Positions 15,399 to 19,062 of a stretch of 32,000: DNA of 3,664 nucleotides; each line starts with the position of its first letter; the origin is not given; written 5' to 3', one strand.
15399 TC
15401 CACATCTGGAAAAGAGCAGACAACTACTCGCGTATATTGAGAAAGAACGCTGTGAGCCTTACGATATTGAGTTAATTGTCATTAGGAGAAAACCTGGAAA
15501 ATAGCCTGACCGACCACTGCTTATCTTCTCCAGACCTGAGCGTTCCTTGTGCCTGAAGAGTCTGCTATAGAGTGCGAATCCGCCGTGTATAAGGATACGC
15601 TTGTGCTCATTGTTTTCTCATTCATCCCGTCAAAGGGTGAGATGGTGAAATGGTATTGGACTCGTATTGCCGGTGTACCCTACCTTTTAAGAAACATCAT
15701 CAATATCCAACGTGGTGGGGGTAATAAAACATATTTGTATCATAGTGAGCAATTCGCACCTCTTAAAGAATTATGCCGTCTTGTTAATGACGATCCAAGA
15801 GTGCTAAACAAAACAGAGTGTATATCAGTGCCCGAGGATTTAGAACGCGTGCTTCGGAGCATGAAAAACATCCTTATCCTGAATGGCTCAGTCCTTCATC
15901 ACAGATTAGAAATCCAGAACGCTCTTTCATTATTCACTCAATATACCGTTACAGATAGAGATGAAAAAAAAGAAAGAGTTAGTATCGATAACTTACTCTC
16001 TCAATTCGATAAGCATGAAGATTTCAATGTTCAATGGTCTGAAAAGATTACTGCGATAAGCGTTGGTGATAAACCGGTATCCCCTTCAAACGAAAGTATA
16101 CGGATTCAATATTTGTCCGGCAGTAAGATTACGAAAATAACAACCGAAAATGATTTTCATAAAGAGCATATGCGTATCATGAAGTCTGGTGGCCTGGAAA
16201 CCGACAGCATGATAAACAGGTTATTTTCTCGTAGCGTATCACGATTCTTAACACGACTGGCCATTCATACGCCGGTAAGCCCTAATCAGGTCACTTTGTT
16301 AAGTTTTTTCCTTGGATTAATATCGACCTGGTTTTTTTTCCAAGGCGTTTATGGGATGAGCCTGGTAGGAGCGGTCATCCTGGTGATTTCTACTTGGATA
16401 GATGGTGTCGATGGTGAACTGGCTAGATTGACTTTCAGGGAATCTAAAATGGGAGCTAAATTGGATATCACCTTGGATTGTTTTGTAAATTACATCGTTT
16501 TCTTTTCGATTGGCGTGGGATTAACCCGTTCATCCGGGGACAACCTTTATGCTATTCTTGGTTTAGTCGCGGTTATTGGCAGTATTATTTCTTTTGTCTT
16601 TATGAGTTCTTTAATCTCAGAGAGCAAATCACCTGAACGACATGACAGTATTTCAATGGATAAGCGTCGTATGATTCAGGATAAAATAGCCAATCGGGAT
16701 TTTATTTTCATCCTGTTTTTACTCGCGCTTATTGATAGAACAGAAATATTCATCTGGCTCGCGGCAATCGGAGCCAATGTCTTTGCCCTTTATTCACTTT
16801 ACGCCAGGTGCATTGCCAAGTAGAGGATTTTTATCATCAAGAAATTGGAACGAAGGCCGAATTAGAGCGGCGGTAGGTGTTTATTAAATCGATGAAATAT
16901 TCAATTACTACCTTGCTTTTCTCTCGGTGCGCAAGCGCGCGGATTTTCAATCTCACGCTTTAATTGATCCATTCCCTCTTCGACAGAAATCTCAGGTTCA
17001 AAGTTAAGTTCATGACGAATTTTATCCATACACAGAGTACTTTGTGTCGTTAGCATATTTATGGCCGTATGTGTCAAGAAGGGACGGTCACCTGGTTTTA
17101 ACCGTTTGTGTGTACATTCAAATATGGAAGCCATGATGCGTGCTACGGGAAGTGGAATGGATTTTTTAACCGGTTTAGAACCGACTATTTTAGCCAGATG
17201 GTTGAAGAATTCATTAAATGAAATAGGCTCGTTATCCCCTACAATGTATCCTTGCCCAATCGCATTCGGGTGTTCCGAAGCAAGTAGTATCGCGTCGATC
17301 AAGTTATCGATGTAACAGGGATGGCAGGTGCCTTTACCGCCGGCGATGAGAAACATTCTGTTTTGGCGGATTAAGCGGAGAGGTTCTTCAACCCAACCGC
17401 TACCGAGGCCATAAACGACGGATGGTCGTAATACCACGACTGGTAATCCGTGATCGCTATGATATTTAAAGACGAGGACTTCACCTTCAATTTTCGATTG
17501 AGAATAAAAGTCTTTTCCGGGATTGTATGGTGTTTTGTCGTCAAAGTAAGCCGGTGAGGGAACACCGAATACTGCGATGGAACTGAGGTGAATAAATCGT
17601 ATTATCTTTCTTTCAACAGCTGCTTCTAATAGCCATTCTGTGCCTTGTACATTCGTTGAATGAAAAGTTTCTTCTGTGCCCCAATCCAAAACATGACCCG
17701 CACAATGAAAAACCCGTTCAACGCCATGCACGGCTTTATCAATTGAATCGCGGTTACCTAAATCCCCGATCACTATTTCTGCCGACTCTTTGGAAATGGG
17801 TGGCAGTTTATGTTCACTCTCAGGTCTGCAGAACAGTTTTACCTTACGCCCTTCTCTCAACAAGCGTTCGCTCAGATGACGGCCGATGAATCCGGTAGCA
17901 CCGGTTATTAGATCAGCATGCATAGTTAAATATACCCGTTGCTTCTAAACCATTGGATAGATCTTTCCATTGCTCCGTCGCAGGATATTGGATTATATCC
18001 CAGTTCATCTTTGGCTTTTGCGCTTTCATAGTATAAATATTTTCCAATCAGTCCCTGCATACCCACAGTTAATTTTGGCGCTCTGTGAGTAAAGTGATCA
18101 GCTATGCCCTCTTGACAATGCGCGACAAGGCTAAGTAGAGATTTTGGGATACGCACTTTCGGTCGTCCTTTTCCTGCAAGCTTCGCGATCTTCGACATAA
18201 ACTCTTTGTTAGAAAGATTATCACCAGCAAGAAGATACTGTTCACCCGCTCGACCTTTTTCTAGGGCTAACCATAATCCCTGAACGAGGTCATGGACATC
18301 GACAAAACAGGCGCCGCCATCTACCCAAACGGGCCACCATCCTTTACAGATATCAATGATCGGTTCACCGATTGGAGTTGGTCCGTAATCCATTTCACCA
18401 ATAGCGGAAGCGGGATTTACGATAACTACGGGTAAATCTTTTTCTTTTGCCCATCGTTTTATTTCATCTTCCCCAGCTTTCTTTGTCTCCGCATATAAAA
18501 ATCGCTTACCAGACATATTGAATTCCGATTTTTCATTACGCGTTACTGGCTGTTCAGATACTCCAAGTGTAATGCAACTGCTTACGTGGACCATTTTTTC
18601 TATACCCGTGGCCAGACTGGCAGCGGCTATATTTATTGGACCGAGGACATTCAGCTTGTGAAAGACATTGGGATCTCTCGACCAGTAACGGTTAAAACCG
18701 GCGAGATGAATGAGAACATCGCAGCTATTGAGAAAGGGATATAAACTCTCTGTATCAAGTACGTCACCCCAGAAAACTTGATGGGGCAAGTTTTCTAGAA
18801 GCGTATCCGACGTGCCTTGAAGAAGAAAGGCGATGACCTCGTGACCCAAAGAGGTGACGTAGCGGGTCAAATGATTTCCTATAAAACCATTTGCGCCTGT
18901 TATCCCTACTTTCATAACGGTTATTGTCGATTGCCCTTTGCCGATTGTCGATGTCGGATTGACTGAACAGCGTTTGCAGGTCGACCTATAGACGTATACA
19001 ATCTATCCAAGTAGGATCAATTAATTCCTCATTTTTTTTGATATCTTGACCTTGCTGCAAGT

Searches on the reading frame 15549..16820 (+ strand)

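Call 46: search_protein_families(library=pfam, proteins=[window:15549-16820:+], max_evalue=0.001)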
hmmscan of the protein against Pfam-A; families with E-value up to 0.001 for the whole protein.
window:15549-16820:+ (424 aa): 1 family
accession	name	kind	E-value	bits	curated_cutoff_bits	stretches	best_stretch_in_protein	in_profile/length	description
PF01066.26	CDP-OH_P_transf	-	1.4e-11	45.5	22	1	244-407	3-148/152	CDP-alcohol phosphatidyltransferase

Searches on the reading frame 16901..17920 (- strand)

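Call 46: search_protein_families(library=pfam, proteins=[window:16901-17920:-], max_evalue=0.001)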
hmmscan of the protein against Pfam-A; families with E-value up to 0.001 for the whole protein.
window:16901-17920:- (339 aa): 9 families
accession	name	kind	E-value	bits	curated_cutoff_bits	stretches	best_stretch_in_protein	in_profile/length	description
PF01370.27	Epimerase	-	9.3e-35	120.6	20.9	1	4-224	2-234/240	NAD dependent epimerase/dehydratase family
PF01073.25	3Beta_HSD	-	3.6e-30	105.4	22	1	4-252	1-274/280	3-beta hydroxysteroid dehydrogenase/isomerase family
PF16363.11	GDP_Man_Dehyd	-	2.1e-26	93.6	27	1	4-319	1-331/332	GDP-mannose 4,6 dehydratase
PF07993.18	NAD_binding_4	-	1.2e-22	80.7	20.1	1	5-181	1-220/258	Male sterility protein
PF13460.12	NAD_binding_10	-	5.2e-16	59.5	27.2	1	7-166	1-143/184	NAD(P)H-binding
PF04321.23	RmlD_sub_bind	-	3.4e-12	46.5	27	1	4-192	4-175/287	RmlD substrate binding domain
PF05368.20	NmrA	-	1.9e-11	44.6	27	1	4-111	6-104/298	NmrA-like family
PF02719.21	Polysacc_synt_2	-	1.5e-09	37.9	20.2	1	4-114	2-128/293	Polysaccharide biosynthesis protein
PF08659.16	KR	-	0.0002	21.8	22.6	1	4-116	4-138/180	KR domain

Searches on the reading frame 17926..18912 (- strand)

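Call 46: search_protein_families(library=pfam, proteins=[window:17926-18912:-], max_evalue=0.001)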
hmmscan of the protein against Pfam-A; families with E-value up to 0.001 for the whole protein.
window:17926-18912:- (328 aa): 8 families
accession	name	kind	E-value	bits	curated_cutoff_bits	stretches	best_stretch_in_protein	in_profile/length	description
PF01370.27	Epimerase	-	8e-31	107.7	20.9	1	4-227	3-238/240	NAD dependent epimerase/dehydratase family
PF16363.11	GDP_Man_Dehyd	-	6.2e-16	59.2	27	1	4-308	2-321/332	GDP-mannose 4,6 dehydratase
PF01073.25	3Beta_HSD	-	1.5e-13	50.9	22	1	4-152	2-158/280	3-beta hydroxysteroid dehydrogenase/isomerase family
PF07993.18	NAD_binding_4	-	9.7e-11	41.7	20.1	1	53-177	78-214/258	Male sterility protein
PF13460.12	NAD_binding_10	-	7.6e-09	36.1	27.2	1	6-169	1-145/184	NAD(P)H-binding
PF04321.23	RmlD_sub_bind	-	4.2e-07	29.8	27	1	2-153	3-138/287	RmlD substrate binding domain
PF02719.21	Polysacc_synt_2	-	2.4e-05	24.1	20.2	1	4-112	3-128/293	Polysaccharide biosynthesis protein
PF05368.20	NmrA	-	0.00072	19.7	27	0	2-109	5-104/298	NmrA-like family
